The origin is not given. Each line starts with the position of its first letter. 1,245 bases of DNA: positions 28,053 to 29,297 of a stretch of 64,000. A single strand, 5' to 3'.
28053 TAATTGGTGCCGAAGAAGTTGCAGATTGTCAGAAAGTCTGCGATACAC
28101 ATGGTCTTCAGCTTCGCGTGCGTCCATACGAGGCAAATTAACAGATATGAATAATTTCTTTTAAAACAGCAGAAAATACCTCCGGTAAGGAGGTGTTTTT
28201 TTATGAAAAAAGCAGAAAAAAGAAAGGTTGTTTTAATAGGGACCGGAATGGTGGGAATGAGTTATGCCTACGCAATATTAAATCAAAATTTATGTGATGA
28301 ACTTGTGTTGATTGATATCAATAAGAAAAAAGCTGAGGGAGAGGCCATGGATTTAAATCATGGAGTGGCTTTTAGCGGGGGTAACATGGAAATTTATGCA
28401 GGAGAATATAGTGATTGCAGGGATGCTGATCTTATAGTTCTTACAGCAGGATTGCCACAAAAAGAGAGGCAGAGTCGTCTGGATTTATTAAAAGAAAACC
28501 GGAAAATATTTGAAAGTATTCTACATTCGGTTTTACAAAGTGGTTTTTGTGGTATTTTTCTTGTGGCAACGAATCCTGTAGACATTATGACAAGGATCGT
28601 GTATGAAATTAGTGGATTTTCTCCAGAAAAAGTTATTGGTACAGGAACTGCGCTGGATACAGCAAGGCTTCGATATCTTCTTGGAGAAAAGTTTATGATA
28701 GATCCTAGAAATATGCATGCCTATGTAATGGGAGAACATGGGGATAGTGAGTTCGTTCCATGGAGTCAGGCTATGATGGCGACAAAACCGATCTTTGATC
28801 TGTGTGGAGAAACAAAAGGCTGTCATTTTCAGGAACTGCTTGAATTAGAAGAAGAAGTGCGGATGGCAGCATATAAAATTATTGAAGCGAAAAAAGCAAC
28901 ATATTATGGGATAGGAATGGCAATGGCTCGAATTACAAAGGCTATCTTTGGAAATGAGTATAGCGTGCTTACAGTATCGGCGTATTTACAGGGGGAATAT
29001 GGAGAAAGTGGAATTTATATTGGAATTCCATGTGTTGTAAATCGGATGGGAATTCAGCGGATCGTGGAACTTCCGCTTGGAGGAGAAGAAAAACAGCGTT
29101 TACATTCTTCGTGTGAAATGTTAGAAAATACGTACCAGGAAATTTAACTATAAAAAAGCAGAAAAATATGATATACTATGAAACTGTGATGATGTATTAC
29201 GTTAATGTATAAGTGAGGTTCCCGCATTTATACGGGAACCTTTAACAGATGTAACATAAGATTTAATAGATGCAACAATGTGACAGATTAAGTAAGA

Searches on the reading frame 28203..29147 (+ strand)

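Call 10: search_protein_families(library=ncbifam, proteins=[window:28203-29147:+], max_evalue=1e-10)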
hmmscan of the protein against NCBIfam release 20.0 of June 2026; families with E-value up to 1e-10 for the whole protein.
window:28203-29147:+ (314 aa): 8 families
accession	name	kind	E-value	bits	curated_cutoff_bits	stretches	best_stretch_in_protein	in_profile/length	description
NF000824.0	PRK00066.1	subfamily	2e-132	441.3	339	1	2-313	2-313/316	L-lactate dehydrogenase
TIGR01771.1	L-LDH-NAD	equivalog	6.9e-121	403.2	303.55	1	11-308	1-298/299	L-lactate dehydrogenase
NF004863.0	PRK06223.1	subfamily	1e-78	264.6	283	1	6-313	3-306/313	malate dehydrogenase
NF041314.1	Malate_DH_Halo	equivalog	7.9e-59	199.3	550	1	8-314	3-303/304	malate dehydrogenase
TIGR01763.1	MalateDH_bact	equivalog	1e-55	189.1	351.85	1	7-311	2-302/305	malate dehydrogenase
TIGR01772.1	MDH_euk_gproteo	equivalog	1.8e-18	66.9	273.05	1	9-308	2-301/313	malate dehydrogenase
TIGR01759.1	MalateDH-SF1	subfamily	2.5e-17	62.9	345.65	1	13-308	11-321/327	malate dehydrogenase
NF003916.0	PRK05442.1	equivalog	4.7e-12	45.5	271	1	31-309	36-318/328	malate dehydrogenase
